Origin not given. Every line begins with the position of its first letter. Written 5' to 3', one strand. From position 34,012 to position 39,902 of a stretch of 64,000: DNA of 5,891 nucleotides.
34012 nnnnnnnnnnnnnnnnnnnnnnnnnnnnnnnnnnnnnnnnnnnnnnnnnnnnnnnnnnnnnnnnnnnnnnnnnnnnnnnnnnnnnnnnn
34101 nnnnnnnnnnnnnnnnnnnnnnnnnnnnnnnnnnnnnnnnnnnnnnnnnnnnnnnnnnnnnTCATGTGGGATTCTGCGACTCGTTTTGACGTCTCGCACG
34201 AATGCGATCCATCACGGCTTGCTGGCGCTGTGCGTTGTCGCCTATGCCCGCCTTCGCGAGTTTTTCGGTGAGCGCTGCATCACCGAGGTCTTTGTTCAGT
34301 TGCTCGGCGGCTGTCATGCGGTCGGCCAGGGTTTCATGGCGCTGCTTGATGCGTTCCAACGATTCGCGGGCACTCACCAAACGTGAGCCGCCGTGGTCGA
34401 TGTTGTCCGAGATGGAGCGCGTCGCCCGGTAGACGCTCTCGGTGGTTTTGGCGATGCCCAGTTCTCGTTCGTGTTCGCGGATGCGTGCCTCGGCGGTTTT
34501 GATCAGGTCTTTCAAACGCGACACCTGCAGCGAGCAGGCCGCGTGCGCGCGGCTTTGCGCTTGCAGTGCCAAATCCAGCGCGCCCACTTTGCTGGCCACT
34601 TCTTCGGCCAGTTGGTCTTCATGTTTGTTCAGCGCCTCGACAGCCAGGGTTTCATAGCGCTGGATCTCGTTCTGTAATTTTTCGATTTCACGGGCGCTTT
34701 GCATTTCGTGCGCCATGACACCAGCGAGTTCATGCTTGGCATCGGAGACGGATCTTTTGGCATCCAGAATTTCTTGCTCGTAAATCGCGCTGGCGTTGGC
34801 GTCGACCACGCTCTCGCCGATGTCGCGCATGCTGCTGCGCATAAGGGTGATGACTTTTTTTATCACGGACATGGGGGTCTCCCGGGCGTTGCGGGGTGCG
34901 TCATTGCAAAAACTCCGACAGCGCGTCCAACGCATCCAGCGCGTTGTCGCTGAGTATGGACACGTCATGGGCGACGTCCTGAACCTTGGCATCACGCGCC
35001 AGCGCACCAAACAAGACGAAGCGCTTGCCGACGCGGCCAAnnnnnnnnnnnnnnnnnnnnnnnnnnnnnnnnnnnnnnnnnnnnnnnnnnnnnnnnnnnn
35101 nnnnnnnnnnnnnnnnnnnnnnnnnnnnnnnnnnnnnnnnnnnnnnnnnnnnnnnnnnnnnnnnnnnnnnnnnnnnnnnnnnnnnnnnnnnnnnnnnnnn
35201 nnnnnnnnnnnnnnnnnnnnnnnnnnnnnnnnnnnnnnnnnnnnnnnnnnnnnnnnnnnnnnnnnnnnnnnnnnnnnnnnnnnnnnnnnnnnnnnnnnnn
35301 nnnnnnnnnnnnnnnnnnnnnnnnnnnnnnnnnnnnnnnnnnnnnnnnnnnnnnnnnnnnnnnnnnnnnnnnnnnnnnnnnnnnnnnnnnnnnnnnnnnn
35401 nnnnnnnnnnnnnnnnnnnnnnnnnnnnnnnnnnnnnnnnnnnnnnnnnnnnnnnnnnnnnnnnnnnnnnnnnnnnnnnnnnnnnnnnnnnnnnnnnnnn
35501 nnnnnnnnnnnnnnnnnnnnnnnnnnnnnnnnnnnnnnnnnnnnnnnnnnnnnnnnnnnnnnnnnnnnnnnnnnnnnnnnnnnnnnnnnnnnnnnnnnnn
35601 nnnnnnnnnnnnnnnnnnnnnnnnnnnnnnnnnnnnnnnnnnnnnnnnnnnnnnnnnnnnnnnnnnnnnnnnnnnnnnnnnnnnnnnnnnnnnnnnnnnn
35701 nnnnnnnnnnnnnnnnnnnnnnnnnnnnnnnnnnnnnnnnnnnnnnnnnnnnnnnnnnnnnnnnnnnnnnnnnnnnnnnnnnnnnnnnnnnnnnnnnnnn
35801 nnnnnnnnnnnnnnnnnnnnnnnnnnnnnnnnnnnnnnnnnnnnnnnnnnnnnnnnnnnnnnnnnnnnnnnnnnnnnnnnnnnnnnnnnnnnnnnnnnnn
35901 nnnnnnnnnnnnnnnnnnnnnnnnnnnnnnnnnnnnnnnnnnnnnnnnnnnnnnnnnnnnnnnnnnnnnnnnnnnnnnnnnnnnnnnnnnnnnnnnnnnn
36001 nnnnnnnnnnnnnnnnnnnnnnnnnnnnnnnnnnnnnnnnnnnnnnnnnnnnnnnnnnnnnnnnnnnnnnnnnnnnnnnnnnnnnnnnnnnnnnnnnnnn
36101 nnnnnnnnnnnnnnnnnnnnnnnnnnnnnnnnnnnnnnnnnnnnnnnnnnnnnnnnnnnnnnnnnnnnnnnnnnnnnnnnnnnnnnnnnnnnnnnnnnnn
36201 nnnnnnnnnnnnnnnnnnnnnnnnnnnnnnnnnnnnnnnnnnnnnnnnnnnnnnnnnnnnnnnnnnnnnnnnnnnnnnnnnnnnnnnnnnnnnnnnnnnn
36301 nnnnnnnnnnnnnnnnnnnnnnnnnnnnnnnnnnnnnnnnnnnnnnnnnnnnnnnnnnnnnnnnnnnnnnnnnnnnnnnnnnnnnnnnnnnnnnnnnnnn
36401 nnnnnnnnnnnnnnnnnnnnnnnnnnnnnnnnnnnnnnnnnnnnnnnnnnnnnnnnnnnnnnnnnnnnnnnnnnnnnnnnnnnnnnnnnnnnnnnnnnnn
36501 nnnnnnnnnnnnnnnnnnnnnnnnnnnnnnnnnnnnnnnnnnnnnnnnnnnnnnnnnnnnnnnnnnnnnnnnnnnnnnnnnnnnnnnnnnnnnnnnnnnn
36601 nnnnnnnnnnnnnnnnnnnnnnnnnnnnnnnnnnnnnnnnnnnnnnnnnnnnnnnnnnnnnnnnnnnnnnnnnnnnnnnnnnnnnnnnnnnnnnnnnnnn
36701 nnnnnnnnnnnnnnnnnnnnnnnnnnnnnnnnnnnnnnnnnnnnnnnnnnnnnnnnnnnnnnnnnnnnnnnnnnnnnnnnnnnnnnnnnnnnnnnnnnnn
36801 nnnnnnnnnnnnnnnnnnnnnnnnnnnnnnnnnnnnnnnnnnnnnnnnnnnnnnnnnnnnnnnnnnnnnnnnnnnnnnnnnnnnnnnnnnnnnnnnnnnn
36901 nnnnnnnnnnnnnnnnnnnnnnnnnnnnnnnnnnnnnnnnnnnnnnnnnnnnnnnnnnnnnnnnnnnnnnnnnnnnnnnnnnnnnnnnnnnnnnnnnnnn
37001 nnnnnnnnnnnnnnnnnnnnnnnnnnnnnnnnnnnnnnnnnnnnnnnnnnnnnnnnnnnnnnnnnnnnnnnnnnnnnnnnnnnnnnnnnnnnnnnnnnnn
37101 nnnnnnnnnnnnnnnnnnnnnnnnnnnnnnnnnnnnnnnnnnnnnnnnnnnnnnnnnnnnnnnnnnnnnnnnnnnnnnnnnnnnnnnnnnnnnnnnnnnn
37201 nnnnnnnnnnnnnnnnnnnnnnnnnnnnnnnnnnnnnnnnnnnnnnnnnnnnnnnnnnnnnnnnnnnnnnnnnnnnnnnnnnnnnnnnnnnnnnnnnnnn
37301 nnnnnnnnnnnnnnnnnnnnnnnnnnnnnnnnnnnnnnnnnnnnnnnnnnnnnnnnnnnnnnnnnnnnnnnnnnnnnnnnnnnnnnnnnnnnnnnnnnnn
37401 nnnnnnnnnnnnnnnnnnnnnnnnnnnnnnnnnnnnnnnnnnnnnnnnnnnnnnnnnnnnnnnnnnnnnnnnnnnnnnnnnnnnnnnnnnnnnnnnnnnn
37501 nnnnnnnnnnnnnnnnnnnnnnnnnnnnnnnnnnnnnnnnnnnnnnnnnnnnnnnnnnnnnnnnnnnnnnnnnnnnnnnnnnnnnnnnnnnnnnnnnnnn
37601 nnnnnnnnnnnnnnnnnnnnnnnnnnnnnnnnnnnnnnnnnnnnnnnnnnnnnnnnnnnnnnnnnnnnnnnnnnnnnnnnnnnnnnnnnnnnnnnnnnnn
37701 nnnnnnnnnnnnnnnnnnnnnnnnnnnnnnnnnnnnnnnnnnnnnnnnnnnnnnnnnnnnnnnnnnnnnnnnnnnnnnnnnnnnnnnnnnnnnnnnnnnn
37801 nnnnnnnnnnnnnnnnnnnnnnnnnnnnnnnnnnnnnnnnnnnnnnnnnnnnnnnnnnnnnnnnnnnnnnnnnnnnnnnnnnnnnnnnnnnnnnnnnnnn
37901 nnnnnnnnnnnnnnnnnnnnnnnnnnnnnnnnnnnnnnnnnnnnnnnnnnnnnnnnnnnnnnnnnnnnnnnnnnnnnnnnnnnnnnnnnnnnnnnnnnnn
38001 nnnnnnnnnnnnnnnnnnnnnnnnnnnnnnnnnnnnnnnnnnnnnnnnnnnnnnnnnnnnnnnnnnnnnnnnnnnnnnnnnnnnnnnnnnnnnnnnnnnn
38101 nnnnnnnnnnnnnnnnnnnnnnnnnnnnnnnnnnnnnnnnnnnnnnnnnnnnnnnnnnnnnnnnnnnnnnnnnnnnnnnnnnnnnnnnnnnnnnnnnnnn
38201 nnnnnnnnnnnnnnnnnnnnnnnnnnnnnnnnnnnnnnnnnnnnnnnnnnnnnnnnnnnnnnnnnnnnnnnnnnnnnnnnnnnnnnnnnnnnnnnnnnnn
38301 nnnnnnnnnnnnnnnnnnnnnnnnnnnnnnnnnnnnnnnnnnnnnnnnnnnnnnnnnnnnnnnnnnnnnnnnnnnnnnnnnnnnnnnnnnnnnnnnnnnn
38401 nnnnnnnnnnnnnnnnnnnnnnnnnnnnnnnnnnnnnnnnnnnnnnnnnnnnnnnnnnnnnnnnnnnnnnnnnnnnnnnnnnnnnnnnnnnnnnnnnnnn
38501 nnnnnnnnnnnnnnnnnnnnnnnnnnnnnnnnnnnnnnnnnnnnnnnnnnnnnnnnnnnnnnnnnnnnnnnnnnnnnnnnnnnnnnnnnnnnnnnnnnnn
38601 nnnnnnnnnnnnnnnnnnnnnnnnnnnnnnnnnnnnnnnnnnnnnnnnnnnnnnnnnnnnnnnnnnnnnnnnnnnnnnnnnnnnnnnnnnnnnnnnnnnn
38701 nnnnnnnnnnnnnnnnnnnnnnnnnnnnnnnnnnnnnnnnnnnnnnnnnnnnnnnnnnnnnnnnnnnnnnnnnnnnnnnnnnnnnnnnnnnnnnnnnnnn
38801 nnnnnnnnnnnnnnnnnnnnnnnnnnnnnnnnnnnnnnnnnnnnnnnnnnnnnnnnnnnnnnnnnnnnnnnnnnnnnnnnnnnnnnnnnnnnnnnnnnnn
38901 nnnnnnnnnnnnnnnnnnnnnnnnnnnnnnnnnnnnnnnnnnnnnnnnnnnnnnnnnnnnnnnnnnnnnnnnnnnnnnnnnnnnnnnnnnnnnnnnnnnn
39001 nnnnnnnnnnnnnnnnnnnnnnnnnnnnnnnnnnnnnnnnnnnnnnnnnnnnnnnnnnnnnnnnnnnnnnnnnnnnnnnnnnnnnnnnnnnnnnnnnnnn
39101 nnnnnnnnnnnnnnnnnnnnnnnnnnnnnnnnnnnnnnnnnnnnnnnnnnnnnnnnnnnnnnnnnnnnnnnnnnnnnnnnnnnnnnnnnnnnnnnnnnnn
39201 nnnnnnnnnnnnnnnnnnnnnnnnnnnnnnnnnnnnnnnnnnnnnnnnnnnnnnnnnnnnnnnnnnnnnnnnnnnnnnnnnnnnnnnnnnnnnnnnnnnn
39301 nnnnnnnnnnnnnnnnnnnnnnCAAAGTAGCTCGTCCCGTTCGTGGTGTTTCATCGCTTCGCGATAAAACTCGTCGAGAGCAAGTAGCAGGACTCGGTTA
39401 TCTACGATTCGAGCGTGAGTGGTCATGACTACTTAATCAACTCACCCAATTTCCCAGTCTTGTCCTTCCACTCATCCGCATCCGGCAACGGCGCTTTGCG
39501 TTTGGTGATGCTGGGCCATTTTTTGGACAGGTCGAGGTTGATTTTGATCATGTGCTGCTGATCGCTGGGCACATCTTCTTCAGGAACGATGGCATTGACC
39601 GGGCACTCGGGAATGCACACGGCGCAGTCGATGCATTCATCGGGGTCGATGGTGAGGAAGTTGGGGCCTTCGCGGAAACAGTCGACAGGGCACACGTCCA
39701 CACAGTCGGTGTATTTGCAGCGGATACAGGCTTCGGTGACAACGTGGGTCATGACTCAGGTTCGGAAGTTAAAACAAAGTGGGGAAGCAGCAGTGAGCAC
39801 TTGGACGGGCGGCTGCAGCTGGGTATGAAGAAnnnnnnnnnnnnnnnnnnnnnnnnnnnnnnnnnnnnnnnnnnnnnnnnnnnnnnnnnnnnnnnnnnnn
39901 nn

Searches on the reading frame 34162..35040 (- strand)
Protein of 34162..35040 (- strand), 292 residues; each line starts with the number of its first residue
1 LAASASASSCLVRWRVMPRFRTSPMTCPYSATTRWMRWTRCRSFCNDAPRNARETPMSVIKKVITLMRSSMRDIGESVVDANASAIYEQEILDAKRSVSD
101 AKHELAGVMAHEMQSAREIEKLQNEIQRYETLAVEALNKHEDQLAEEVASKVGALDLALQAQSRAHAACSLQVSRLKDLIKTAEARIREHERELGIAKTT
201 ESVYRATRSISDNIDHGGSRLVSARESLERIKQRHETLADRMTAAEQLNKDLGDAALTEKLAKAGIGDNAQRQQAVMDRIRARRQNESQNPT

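Call 30: search_protein_families(library=pfam, proteins=[window:34162-35040:-], max_evalue=0.0001)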
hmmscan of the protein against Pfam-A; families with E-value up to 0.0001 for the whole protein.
window:34162-35040:- (292 aa): 1 family
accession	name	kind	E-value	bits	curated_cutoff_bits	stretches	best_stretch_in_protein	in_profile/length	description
PF04012.17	PspA_IM30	-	6.2e-27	95.1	33.9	1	59-283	2-217/220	PspA/IM30 family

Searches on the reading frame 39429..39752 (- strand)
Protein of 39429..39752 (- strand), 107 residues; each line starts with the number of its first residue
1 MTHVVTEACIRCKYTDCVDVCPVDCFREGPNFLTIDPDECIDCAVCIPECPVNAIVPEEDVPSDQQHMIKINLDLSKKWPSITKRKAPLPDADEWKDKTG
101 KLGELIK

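Call 31: search_protein_families(library=pfam, proteins=[window:39429-39752:-], max_evalue=0.0001)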
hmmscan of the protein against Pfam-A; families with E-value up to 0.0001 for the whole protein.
window:39429-39752:- (107 aa): 12 families
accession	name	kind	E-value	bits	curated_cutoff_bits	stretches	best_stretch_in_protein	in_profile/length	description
PF11953.13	DUF3470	-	4e-19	68.7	23.2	1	66-106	1-41/42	Domain of unknown function (DUF3470)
PF00037.32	Fer4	-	1.6e-09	37.6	21.1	1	34-55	2-23/24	4Fe-4S binding domain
PF13484.11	Fer4_16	-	8.9e-08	33.2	30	1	39-85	1-46/66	4Fe-4S double cluster binding domain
PF12837.12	Fer4_6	-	3.1e-07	30.5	25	1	34-55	3-24/24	4Fe-4S binding domain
PF12797.12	Fer4_2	-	3.9e-07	30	24.5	0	3-23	4-22/22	4Fe-4S binding domain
PF13237.11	Fer4_10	-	9.2e-07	29.1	25.5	0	6-51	6-53/53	4Fe-4S dicluster domain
PF12838.12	Fer4_7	-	1.6e-06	28.9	27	1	9-54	2-52/52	4Fe-4S dicluster domain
PF13187.11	Fer4_9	-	8.9e-06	26.1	27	0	8-55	1-52/52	4Fe-4S dicluster domain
PF13183.11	Fer4_8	-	1.9e-05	25.5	27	0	38-64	3-30/68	4Fe-4S dicluster domain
PF13534.11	Fer4_17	-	4.2e-05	24.4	22.2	0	39-72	1-30/61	4Fe-4S dicluster domain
PF14697.11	Fer4_21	-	4.4e-05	24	35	0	35-55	3-26/59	4Fe-4S dicluster domain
PF12800.12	Fer4_4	-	4.9e-05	23.8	24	0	37-52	1-16/17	4Fe-4S binding domain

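Call 33: find_encoding_contigs(protein=window:39429-39752:-, flank=4000, max_places=8)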
Protein window:39429-39752:- (107 aa): 16 contigs read that carry it; 8 places shown.
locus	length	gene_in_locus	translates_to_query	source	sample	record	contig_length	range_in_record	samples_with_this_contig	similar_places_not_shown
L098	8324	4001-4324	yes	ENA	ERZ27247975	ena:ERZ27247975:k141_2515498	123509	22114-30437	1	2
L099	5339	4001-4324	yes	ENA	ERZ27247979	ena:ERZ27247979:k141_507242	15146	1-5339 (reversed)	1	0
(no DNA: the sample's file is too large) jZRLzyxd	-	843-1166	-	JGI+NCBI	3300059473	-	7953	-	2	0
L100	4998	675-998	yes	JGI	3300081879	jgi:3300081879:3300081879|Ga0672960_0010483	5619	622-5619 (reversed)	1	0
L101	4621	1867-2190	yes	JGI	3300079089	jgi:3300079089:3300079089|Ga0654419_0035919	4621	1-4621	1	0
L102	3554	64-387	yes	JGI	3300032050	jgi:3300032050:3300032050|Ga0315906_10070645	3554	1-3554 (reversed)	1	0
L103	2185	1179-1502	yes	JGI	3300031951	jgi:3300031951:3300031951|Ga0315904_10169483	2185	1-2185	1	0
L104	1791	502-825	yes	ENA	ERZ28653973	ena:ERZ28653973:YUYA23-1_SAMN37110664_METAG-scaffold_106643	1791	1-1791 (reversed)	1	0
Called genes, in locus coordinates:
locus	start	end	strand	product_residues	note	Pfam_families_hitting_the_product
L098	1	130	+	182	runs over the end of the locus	PF06073:DUF934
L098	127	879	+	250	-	PF01507:PAPS_reduct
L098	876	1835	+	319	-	PF01507:PAPS_reduct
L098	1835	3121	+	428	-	PF00009:GTP_EFTU, PF01926:MMR_HSR1 (faint), PF22594:GTP-eEF1A_C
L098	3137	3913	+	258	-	PF00590:TP_methylase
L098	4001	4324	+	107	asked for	PF12797:Fer4_2 (faint), PF12837:Fer4_6 (faint), PF13237:Fer4_10 (faint), PF13183:Fer4_8 (faint), PF12838:Fer4_7 (weak), PF13187:Fer4_9 (faint), PF00037:Fer4 (weak), PF11953:DUF3470, +1 more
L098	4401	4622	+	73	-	PF01337:Barstar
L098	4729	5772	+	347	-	PF03486:HI0933_like (faint), PF07992:Pyr_redox_2, PF13738:Pyr_redox_3, PF00070:Pyr_redox (weak)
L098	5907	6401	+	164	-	PF09938:DUF2170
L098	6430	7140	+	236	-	PF04012:PspA_IM30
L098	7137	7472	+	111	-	-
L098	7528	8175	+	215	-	-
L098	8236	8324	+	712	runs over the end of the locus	-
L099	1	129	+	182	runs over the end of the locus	PF06073:DUF934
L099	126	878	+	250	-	PF01507:PAPS_reduct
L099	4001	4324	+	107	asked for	PF12797:Fer4_2 (faint), PF12837:Fer4_6 (faint), PF13237:Fer4_10 (faint), PF13183:Fer4_8 (faint), PF12838:Fer4_7 (weak), PF13187:Fer4_9 (faint), PF00037:Fer4 (weak), PF11953:DUF3470, +1 more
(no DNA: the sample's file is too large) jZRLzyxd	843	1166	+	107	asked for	PF12797:Fer4_2 (faint), PF12837:Fer4_6 (faint), PF13237:Fer4_10 (faint), PF13183:Fer4_8 (faint), PF12838:Fer4_7 (weak), PF13187:Fer4_9 (faint), PF00037:Fer4 (weak), PF11953:DUF3470, +1 more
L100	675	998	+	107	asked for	PF12797:Fer4_2 (faint), PF12837:Fer4_6 (faint), PF13237:Fer4_10 (faint), PF13183:Fer4_8 (faint), PF12838:Fer4_7 (weak), PF13187:Fer4_9 (faint), PF00037:Fer4 (weak), PF11953:DUF3470, +1 more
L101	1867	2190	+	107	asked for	PF12797:Fer4_2 (faint), PF12837:Fer4_6 (faint), PF13237:Fer4_10 (faint), PF13183:Fer4_8 (faint), PF12838:Fer4_7 (weak), PF13187:Fer4_9 (faint), PF00037:Fer4 (weak), PF11953:DUF3470, +1 more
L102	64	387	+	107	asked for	PF12797:Fer4_2 (faint), PF12837:Fer4_6 (faint), PF13237:Fer4_10 (faint), PF13183:Fer4_8 (faint), PF12838:Fer4_7 (weak), PF13187:Fer4_9 (faint), PF00037:Fer4 (weak), PF11953:DUF3470, +1 more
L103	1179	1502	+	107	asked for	PF12797:Fer4_2 (faint), PF12837:Fer4_6 (faint), PF13237:Fer4_10 (faint), PF13183:Fer4_8 (faint), PF12838:Fer4_7 (weak), PF13187:Fer4_9 (faint), PF00037:Fer4 (weak), PF11953:DUF3470, +1 more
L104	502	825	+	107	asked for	PF12797:Fer4_2 (faint), PF12837:Fer4_6 (faint), PF13237:Fer4_10 (faint), PF13183:Fer4_8 (faint), PF12838:Fer4_7 (weak), PF13187:Fer4_9 (faint), PF00037:Fer4 (weak), PF11953:DUF3470, +1 more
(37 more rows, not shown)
